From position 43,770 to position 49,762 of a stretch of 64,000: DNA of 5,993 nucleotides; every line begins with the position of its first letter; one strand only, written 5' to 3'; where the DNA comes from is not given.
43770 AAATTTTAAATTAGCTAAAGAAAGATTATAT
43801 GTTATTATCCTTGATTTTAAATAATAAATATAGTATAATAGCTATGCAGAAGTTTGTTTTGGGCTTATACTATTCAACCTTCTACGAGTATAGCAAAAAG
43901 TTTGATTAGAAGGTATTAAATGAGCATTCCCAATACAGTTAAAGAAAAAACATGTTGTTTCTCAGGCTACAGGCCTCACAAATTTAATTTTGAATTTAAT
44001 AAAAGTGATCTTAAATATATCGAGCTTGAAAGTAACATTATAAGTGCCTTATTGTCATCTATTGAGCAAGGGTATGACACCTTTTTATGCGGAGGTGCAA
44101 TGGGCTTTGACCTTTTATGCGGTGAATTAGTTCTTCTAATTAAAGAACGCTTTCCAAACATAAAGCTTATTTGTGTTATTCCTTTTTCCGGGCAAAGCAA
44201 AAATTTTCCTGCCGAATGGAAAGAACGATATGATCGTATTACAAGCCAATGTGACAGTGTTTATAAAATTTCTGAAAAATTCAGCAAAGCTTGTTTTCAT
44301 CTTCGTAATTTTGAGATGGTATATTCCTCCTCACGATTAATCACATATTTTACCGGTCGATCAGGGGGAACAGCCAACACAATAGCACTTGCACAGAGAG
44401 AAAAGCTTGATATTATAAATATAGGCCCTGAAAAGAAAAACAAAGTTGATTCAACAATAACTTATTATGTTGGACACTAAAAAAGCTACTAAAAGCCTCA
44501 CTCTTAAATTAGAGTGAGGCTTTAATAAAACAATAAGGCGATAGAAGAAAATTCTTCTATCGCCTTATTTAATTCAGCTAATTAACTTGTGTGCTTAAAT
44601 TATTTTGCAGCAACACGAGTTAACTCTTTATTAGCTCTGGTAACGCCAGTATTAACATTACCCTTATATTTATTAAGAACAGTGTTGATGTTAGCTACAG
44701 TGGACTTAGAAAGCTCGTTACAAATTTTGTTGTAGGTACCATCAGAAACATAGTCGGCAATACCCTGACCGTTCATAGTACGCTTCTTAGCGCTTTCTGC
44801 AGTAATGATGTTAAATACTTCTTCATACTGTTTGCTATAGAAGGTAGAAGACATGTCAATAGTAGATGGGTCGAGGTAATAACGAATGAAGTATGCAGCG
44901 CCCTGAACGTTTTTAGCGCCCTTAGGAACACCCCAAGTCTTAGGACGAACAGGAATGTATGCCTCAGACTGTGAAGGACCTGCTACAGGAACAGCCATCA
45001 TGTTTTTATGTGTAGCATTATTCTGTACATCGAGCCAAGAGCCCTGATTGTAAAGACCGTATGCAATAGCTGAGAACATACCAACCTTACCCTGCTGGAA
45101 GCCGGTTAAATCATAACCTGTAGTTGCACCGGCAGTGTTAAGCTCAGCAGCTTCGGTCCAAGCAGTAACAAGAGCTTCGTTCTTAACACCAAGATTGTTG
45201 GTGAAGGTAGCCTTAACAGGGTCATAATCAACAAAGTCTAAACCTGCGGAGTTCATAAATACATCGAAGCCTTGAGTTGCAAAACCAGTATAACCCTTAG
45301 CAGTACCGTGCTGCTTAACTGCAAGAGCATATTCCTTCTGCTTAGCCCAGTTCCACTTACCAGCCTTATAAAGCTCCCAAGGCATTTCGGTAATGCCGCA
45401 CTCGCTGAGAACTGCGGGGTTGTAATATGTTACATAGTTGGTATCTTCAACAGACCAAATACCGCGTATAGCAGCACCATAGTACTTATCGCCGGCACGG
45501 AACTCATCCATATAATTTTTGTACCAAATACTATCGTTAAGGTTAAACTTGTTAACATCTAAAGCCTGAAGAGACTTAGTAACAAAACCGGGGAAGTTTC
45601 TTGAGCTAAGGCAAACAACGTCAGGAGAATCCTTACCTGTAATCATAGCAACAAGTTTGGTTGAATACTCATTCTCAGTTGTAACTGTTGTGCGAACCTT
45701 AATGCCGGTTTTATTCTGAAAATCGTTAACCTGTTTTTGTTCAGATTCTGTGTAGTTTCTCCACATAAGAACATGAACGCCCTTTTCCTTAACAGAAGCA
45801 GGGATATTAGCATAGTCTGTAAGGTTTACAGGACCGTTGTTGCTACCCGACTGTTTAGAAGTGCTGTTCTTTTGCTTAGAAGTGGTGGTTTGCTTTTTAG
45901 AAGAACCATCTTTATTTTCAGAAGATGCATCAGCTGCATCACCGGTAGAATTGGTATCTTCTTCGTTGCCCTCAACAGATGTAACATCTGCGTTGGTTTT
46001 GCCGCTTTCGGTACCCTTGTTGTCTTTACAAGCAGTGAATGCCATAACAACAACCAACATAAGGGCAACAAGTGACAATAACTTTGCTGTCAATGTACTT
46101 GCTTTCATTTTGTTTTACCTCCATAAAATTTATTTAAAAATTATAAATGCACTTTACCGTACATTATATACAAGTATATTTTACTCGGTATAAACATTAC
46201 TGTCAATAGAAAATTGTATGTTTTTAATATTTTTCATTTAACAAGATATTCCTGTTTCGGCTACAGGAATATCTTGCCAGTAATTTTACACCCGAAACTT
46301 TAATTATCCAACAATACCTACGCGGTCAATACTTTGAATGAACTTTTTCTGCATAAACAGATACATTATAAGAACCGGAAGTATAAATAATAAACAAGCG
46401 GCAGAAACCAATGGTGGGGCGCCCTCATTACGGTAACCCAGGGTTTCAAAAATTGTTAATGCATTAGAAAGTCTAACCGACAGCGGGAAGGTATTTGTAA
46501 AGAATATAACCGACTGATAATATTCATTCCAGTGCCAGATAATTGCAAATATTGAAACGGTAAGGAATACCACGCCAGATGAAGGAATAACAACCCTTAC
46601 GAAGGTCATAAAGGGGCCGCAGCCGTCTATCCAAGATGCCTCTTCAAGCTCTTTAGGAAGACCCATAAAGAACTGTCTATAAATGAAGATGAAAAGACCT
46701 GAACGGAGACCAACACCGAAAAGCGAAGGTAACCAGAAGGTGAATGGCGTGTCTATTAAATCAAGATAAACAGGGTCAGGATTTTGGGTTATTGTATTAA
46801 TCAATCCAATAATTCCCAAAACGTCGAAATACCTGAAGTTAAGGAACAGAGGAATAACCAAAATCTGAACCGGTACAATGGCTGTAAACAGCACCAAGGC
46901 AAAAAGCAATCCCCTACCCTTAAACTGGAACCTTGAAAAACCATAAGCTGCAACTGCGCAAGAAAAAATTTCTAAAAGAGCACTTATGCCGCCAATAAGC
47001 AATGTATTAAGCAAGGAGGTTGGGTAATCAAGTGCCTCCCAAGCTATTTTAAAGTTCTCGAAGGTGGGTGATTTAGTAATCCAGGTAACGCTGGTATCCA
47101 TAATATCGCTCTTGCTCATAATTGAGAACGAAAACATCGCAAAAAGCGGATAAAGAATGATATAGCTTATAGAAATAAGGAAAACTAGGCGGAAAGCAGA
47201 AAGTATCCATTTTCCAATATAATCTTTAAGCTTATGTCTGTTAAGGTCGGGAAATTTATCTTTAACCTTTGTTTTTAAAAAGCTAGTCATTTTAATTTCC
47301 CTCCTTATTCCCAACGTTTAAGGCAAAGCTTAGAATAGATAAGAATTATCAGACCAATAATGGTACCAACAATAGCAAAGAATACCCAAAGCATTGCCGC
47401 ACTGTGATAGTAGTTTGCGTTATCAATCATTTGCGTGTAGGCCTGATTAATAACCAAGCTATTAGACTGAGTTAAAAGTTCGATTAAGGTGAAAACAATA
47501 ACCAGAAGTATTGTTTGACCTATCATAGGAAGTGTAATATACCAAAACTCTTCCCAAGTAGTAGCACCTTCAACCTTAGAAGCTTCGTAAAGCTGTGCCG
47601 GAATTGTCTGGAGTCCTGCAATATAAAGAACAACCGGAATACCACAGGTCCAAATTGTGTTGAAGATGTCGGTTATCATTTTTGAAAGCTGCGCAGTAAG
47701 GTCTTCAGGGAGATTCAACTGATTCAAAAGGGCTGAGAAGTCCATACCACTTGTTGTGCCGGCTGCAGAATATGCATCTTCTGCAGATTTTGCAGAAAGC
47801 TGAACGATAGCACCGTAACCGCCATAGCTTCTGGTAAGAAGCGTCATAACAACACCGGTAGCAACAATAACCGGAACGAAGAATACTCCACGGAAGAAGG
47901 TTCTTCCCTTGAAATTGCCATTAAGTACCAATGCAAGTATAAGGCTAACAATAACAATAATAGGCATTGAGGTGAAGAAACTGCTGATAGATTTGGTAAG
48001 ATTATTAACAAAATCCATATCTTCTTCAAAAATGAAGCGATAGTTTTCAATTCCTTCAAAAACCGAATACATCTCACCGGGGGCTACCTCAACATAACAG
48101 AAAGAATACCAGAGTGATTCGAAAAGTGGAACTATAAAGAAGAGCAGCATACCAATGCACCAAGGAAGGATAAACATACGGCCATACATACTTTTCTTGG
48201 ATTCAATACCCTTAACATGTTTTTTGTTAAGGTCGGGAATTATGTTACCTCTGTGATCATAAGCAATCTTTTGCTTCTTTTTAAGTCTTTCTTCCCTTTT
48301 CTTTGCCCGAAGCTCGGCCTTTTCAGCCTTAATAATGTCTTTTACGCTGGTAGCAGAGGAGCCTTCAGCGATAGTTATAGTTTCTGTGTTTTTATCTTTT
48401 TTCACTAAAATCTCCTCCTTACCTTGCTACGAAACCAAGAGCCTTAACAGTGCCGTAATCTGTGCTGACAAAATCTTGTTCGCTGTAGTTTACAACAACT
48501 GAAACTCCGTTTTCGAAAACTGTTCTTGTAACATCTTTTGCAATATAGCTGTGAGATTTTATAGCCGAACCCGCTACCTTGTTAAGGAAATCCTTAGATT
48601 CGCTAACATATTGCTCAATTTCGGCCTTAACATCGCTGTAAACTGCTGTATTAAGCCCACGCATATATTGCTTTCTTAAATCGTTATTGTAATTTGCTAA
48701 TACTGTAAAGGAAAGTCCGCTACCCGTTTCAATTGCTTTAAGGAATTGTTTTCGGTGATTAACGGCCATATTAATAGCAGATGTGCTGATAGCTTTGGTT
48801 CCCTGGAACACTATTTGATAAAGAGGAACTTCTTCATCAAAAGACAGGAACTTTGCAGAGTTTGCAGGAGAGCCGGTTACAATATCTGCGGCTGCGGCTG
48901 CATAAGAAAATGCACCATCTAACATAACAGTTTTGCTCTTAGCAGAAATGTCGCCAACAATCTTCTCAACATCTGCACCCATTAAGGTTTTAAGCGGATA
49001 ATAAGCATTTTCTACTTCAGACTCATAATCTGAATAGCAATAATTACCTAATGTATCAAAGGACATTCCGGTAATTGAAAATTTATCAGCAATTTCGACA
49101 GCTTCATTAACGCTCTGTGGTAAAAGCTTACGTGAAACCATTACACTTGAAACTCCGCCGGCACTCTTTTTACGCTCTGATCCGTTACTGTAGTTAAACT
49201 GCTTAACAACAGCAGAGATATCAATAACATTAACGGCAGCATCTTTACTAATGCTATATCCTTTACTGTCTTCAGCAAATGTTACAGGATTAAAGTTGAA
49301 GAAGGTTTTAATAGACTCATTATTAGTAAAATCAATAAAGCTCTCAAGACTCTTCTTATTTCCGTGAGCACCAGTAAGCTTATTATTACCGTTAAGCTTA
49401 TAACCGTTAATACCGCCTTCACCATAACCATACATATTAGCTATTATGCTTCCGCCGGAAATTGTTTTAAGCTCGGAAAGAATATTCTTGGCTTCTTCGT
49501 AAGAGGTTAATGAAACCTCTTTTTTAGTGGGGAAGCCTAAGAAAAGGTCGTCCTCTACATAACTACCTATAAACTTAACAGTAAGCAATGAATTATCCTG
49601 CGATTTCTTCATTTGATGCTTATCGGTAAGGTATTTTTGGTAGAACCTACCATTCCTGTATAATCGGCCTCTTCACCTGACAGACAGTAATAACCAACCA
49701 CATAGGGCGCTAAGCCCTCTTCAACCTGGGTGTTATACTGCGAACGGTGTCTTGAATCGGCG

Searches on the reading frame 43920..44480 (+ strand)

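Call 36: search_protein_families(library=pfam, proteins=[window:43920-44480:+], max_evalue=0.001)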
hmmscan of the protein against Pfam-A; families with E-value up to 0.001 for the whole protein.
window:43920-44480:+ (186 aa): 2 families
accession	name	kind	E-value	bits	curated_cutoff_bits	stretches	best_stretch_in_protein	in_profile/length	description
PF06908.16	YpsA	-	4.1e-23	82.7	27.7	1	12-151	1-141/168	YspA SLOG family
PF02481.21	DNA_processg_A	-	0.00011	21.9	29.6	1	42-168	64-187/212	DNA recombination-mediator protein A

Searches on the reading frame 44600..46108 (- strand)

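Call 36: search_protein_families(library=pfam, proteins=[window:44600-46108:-], max_evalue=0.001)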
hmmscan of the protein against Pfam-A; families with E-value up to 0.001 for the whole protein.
window:44600-46108:- (502 aa): 1 family
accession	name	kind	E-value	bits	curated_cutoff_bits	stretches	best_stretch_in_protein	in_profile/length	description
PF13416.11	SBP_bac_8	-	9.9e-13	48.9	27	1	126-416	2-248/279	Bacterial extracellular solute-binding protein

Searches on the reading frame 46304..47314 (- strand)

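Call 71: search_protein_families(library=pfam, proteins=[window:46304-47314:-], max_evalue=0.00001)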
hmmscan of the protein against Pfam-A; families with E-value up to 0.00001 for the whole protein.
window:46304-47314:- (336 aa): 1 family
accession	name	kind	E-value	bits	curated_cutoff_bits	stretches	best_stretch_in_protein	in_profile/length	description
PF00528.27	BPD_transp_1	-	9.2e-12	45.5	26.4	1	123-326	9-179/184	Binding-protein-dependent transport system inner membrane component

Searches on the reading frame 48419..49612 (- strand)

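Call 71: search_protein_families(library=pfam, proteins=[window:48419-49612:-], max_evalue=0.00001)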
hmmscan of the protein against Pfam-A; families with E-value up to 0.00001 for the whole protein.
window:48419-49612:- (397 aa): 1 family
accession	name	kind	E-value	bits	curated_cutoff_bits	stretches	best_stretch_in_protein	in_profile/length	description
PF18952.6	DUF5696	-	2.1e-73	248.3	25.6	1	4-394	232-612/612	Family of unknown function (DUF5696)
